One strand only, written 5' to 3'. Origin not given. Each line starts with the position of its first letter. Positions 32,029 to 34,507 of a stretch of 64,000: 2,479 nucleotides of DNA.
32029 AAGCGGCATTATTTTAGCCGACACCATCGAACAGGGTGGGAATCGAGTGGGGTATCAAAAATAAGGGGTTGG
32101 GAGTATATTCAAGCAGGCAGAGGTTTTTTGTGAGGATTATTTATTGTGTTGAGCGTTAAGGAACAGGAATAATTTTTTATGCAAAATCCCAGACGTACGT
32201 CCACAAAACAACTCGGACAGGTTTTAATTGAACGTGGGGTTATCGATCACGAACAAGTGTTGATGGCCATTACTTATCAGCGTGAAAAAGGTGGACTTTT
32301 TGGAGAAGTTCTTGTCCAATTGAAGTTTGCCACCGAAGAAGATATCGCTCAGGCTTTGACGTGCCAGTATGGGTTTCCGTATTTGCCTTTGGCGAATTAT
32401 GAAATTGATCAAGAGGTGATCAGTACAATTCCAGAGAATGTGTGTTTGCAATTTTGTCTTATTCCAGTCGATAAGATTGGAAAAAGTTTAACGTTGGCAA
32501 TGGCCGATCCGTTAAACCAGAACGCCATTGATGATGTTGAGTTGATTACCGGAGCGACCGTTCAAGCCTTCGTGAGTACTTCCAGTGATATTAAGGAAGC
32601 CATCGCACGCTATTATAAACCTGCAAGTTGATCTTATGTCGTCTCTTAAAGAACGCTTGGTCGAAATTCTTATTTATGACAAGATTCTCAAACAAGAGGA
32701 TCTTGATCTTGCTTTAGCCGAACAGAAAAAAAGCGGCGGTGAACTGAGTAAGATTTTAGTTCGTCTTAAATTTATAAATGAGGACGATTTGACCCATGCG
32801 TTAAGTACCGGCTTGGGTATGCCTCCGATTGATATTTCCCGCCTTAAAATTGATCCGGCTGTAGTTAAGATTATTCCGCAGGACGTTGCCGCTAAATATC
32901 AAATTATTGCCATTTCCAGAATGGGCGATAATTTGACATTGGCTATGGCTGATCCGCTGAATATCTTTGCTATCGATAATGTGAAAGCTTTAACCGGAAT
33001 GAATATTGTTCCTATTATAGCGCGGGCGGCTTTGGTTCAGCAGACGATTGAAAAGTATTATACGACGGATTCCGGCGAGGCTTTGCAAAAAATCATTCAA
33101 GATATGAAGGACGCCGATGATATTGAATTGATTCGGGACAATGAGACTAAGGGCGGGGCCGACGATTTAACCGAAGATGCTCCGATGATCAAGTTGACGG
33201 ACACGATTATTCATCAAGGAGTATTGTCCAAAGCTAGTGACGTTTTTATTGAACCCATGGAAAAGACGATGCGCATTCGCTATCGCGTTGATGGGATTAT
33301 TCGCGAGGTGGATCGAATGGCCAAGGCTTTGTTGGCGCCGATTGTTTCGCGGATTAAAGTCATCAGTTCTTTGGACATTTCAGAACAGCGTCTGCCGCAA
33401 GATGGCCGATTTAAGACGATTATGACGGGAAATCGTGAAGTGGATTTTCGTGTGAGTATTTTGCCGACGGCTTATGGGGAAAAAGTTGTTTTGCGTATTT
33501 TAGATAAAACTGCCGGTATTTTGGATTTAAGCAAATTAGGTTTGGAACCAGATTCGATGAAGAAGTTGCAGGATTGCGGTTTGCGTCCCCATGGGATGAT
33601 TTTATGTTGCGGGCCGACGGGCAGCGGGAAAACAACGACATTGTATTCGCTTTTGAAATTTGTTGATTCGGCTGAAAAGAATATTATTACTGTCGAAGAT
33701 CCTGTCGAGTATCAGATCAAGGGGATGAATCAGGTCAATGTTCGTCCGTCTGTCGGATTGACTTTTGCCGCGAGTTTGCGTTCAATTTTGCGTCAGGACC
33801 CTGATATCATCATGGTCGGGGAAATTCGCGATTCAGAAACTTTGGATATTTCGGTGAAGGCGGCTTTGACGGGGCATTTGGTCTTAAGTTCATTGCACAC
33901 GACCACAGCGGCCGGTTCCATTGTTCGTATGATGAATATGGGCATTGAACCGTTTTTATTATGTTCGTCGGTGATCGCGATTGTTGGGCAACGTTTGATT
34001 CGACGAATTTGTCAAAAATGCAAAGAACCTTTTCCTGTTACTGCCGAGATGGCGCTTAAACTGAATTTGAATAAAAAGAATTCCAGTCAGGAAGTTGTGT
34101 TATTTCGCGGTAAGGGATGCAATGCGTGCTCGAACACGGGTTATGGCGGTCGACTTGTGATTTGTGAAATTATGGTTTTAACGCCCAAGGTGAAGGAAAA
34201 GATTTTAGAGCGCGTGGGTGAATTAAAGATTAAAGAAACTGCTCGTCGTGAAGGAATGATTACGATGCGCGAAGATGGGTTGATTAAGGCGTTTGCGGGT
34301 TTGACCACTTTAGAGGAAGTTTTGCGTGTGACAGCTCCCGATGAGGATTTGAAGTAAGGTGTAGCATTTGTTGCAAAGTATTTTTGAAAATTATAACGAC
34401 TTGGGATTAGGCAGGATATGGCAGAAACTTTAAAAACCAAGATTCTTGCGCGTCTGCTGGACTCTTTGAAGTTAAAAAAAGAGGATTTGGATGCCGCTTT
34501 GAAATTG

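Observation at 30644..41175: Stacked c-di-GMP signature around one pilus locus (protein sensor, detached receptor, ATPase N-domains, riboswitch)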

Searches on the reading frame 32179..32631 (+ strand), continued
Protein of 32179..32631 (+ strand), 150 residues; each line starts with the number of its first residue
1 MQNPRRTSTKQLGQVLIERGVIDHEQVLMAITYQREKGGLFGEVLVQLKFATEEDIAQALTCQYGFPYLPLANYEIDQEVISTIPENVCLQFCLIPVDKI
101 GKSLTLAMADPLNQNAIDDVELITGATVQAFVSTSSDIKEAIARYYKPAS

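Call 68: search_protein_families(library=pfam, proteins=[L063:16654-19179:+], max_evalue=0.01)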
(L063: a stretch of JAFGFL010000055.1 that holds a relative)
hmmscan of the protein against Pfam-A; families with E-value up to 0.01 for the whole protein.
L063:16654-19179:+ (841 aa): 1 family
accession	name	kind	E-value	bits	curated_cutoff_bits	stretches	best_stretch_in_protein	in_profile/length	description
PF00526.23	Dicty_CTDC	-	1e-05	25.6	27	1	740-764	1-24/24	Dictyostelium (slime mold) repeat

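Call 69: fold_search(model_id=the predicted structure, library=pdb)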
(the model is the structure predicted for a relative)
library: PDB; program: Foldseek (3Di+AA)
matches with E <= 10: 284; with E <= 0.001: 21
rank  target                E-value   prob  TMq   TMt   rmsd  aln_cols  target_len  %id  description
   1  5htl_B                3.5e-11  1.00  0.72  0.76   2.9       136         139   23  Structure of MshE with cdg (released 2016-10-05)
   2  9g1w_MODEL_1_A        5.4e-11  1.00  0.85  0.83   1.7       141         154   29  NMR solution structure of the Thermus thermophilus PilF-GSPIIA domain (released 2025-05-21)
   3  6ejf_G                1.7e-10  1.00  0.78  0.79   2.6       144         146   33  Thermus thermophilus PilF ATPase (apoprotein form) (released 2018-08-01)
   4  5htl_A                4.0e-10  1.00  0.69  0.73   3.3       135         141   22  Structure of MshE with cdg (released 2016-10-05)
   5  9gl5_A                6.3e-10  1.00  0.65  0.70   3.8       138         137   20  X-ray structure of the Thermus thermophilus Q190E mutant of the PilF-GSPIIB domain in the c-di-GMP bound state (released 2025-06-25)
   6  8pdk_A                7.5e-10  1.00  0.65  0.69   3.8       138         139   21  X-ray structure of the Thermus thermophilus PilF-GSPIIB domain in the c-di-GMP bound state (released 2024-06-26)
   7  7lko_A                1.0e-09  1.00  0.68  0.70   3.8       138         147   17  The PilB(N-terminal)-PilZ complex of the Type IV pilus from Xanthomonas citri (2.9 A) (released 2021-08-11)
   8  8pfa_A                1.2e-09  1.00  0.65  0.69   3.9       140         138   21  X-ray structure of the Thermus thermophilus K167R mutant of the PilF-GSPIIB domain in the c-di-GMP bound state (released 2024-06-26)
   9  8pe0_A                1.3e-09  1.00  0.64  0.67   4.4       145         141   21  X-ray structure of the Thermus thermophilus K167L mutant of the PilF-GSPIIB domain in the c-di-GMP bound state (released 2024-06-26)
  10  7lkm_B                1.5e-09  1.00  0.68  0.68   3.9       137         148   16  The PilB(N-terminal_P70S mutant)-PilZ complex of the Type IV pilus from Xanthomonas citri (released 2021-08-11)
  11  9glg_A                1.7e-09  1.00  0.65  0.70   3.8       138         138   20  X-ray structure of the Thermus thermophilus Q218E mutant of the PilF-GSPIIB domain in the c-di-GMP bound state (released 2025-06-25)
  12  7lkm_A                1.8e-09  1.00  0.66  0.66   4.2       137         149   16  The PilB(N-terminal_P70S mutant)-PilZ complex of the Type IV pilus from Xanthomonas citri (released 2021-08-11)
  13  7lkn_A                4.4e-09  1.00  0.67  0.69   3.9       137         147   16  The PilB(N-terminal_P70S mutant)-PilZ complex (SeMet) (released 2021-08-11)
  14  9glg_B                9.3e-09  1.00  0.64  0.69   3.9       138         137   20  X-ray structure of the Thermus thermophilus Q218E mutant of the PilF-GSPIIB domain in the c-di-GMP bound state (released 2025-06-25)
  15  2d28                  1.2e-08  1.00  0.79  0.82   3.5       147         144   24  Structure of the N-terminal domain of XpsE (crystal form P43212) (released 2005-09-20)
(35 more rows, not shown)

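Call 79: search_protein_families(library=pfam, proteins=[L061:13919-14815:+, L061:14812-18963:+, L079:13899-18032:+], max_evalue=0.001)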
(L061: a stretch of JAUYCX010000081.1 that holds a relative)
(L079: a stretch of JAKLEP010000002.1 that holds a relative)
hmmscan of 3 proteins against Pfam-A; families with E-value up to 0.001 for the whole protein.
L061:13919-14815:+ (298 aa): 3 families
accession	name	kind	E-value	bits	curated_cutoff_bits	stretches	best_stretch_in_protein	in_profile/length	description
PF00990.26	GGDEF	-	1.9e-43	148.5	23.8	1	141-288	2-160/161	Diguanylate cyclase, GGDEF domain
PF00072.30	Response_reg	-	3.2e-17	63.1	30.2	1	8-116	1-109/111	Response regulator receiver domain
PF20161.5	VpsR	-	0.00013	22.1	23.7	1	7-113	12-116/121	VpsR domain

L061:14812-18963:+ (1383 aa): 3 families
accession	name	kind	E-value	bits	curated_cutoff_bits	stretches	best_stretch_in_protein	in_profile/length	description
PF00990.26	GGDEF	-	7.6e-44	149.8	23.8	1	20-178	3-161/161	Diguanylate cyclase, GGDEF domain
PF13191.12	AAA_16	-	3e-12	47.8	32.6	1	203-376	1-158/167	AAA ATPase domain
PF13646.12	HEAT_2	-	3.5e-10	40.4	27.7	1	1290-1357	3-70/88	HEAT repeats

L079:13899-18032:+ (1377 aa): 9 families
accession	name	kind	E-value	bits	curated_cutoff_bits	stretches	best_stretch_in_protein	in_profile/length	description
PF00990.26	GGDEF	-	2.1e-42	145.1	23.8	1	18-176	2-161/161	Diguanylate cyclase, GGDEF domain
PF13191.12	AAA_16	-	6.4e-15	56.5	32.6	1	202-376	2-155/167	AAA ATPase domain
PF13646.12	HEAT_2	-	1.2e-14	54.8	27.7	1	1286-1353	6-73/88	HEAT repeats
PF02985.28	HEAT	-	2e-07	31.1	23.5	0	1314-1341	3-30/31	HEAT repeat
PF03130.22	HEAT_PBS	-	1.5e-06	28.6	20.9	0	1296-1322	1-27/27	PBS lyase HEAT-like repeat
PF25199.1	nSTAND_NTPase5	-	0.00012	22.3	34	0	212-243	28-59/145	Novel STAND NTPase 5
PF00931.28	NB-ARC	-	0.00038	20.2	23.5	0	210-471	6-208/248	NB-ARC domain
PF13401.12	AAA_22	-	0.00039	21.2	27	0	224-363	4-94/130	AAA domain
PF01637.24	ATPase_2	-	0.00073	19.9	33.2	1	217-268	12-63/225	ATPase domain predominantly from Archaea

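Call 88: search_protein_representatives(protein=window:32179-32631:+)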
Query: 150 residues. Proteins with E-value up to 0.001 (for the whole library): 20224; up to 1e-10: 6711; up to 1e-30: 79. The best 150 are listed.
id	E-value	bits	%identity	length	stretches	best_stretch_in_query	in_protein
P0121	1.3e-82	290.7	32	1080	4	7-147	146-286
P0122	3.0e-79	279.8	31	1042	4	8-149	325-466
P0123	5.1e-60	217.6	27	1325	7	10-147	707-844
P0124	1.1e-55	203.5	31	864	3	19-149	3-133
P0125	8.7e-55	200.6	32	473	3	12-147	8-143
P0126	3.8e-54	198.5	37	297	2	6-150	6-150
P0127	3.4e-53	195.4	36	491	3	10-146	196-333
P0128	2.1e-52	192.9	49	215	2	5-148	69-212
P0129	6.2e-52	191.4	61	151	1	3-149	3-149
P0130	1.4e-50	187.0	30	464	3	10-147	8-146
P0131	2.2e-48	179.9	32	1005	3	9-147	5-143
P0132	6.3e-48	178.4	28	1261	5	11-136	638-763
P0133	9.3e-48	177.8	37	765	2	8-148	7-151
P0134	1.8e-47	176.9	31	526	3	4-142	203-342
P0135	2.0e-46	173.5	30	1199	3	10-146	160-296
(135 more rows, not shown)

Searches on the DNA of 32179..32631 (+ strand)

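Call 29: search_rna_families(sources=[L004, L005, L063, L012, L013, L014, L016], threshold=gathering, show_alignments=4)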
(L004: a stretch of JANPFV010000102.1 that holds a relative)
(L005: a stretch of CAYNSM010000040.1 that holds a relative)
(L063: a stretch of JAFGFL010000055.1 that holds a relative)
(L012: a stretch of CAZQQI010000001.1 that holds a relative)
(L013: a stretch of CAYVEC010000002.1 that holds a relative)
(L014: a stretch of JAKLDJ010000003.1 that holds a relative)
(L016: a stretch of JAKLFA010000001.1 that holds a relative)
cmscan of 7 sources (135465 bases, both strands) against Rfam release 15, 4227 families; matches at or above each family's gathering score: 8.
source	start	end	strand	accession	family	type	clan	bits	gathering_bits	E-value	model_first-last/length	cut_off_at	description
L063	16530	16617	+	RF03167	c-di-GMP-I-GGC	Cis-reg; riboswitch;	CL00126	73.3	59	3.9e-15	1-80/80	no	c-di-GMP-I-GGC riboswitch aptamer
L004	16936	17011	+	RF03167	c-di-GMP-I-GGC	Cis-reg; riboswitch;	CL00126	63.8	59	2e-12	1-80/80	no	c-di-GMP-I-GGC riboswitch aptamer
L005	12507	12592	+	RF03167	c-di-GMP-I-GGC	Cis-reg; riboswitch;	CL00126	62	59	6.7e-12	1-80/80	no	c-di-GMP-I-GGC riboswitch aptamer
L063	19257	19336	+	RF03167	c-di-GMP-I-GGC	Cis-reg; riboswitch;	CL00126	61.2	59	1.1e-11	1-80/80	no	c-di-GMP-I-GGC riboswitch aptamer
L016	17019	17113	+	RF01051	c-di-GMP-I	Cis-reg; riboswitch;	CL00126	59.4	35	9.1e-09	1-87/87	no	c-di-GMP-I riboswitch aptamer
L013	17016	17100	+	RF01051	c-di-GMP-I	Cis-reg; riboswitch;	CL00126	58.9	35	1.3e-08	1-87/87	no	c-di-GMP-I riboswitch aptamer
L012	17054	17140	+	RF01051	c-di-GMP-I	Cis-reg; riboswitch;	CL00126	58.5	35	1.5e-08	1-87/87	no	c-di-GMP-I riboswitch aptamer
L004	17145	17198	+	RF02001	group-II-D1D4-3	Intron;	CL00102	38.1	32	0.00073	1-53/170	3'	Group II catalytic intron D1-D4-3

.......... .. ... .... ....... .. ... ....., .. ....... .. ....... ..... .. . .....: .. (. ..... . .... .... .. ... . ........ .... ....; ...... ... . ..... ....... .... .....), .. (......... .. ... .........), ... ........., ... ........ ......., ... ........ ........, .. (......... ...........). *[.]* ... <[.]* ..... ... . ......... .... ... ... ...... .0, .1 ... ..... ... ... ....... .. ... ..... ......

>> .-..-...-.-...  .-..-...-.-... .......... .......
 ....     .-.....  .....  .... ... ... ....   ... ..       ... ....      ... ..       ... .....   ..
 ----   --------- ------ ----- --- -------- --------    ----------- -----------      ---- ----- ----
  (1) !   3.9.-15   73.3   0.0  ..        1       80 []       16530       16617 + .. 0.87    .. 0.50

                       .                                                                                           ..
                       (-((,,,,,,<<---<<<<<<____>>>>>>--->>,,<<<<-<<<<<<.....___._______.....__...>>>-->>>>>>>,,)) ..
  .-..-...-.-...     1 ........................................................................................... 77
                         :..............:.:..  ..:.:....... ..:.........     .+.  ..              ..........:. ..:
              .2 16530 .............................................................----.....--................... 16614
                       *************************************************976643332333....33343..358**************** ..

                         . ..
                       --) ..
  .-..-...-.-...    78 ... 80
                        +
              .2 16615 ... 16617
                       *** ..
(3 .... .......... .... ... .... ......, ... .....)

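Call 45: search_rna_families(sources=[L059, L067, L070, L072, L076, L077, L031], threshold=gathering)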
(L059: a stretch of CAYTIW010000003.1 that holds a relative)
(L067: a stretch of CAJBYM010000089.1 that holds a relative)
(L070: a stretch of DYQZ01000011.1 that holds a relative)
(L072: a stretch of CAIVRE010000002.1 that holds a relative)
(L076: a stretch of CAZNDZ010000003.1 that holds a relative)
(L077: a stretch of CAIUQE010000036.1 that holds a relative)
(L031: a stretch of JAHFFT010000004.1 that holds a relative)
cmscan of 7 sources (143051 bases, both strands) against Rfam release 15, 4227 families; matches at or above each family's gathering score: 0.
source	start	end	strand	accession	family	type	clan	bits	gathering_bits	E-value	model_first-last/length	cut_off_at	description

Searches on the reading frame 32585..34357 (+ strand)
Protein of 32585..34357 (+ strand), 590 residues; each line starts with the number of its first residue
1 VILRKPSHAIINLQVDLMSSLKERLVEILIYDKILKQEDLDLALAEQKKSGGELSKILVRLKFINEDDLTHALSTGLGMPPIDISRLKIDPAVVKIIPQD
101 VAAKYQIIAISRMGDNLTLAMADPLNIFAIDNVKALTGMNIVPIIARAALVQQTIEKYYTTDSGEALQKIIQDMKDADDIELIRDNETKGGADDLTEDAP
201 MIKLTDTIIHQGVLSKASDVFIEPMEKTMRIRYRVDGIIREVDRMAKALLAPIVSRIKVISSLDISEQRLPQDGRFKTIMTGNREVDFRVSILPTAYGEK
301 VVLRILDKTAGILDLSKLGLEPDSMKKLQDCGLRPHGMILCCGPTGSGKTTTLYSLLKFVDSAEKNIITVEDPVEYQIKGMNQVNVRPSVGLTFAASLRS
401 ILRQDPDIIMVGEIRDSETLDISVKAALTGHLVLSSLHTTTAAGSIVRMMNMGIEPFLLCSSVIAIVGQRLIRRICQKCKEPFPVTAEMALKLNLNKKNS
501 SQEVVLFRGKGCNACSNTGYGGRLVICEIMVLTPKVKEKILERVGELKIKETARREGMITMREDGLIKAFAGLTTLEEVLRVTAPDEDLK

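Call 3: search_protein_families(library=pfam, proteins=[window:32585-34357:+], max_evalue=0.01)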
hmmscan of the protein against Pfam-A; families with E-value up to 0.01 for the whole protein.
window:32585-34357:+ (590 aa): 3 families
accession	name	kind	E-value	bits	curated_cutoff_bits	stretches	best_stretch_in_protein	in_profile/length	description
PF00437.27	T2SSE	-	3e-133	444.5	24.9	1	195-581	2-370/370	Type II/IV secretion system protein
PF05157.20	MshEN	-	5.3e-19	68.4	23.1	1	77-162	1-87/90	MshEN domain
PF13401.12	AAA_22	-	7.9e-05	23.4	27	1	336-375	5-44/130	AAA domain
